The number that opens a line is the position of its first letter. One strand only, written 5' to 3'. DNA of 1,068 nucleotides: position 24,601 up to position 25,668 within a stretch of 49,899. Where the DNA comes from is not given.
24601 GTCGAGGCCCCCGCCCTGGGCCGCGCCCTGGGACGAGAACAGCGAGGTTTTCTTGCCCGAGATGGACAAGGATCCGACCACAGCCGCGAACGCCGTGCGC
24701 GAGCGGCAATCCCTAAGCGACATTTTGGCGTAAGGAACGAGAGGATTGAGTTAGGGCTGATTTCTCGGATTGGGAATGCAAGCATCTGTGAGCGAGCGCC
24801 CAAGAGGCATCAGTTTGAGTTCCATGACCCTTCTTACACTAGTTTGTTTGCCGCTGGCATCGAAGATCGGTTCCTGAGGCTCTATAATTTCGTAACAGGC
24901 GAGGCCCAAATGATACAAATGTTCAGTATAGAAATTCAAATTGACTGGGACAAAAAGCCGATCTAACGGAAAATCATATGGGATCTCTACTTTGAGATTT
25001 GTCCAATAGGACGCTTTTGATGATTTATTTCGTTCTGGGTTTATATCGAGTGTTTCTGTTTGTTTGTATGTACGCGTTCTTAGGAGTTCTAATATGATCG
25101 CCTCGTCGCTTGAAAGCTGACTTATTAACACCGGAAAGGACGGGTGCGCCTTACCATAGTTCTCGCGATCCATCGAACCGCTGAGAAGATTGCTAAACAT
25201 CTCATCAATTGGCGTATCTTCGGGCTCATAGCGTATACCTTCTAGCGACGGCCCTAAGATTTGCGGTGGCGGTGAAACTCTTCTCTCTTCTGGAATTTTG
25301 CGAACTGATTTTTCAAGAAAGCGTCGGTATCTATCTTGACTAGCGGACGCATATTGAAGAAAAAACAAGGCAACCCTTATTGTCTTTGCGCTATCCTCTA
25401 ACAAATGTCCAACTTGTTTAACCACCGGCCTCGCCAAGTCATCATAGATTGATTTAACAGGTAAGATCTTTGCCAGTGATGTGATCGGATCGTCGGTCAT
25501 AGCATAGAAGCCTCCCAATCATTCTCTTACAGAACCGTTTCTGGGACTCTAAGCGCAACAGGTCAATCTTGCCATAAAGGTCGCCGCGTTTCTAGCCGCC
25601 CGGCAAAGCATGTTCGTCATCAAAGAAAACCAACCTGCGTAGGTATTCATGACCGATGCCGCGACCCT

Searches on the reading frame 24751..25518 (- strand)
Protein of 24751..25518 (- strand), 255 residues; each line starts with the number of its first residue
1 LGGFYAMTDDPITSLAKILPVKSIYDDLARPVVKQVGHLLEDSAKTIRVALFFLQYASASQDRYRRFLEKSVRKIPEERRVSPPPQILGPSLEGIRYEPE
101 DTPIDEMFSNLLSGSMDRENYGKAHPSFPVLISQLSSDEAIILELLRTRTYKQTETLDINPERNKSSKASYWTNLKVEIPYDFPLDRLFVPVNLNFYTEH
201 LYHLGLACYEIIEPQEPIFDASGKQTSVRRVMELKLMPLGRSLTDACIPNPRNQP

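Call 66: search_protein_families(library=pfam, proteins=[window:24751-25518:-], max_evalue=0.001)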
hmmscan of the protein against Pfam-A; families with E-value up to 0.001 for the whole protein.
window:24751-25518:- (255 aa): 1 family
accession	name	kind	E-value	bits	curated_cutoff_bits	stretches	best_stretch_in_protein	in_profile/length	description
PF14337.13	Abi_alpha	-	4.1e-29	102.4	29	1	62-247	7-196/196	Abortive infection alpha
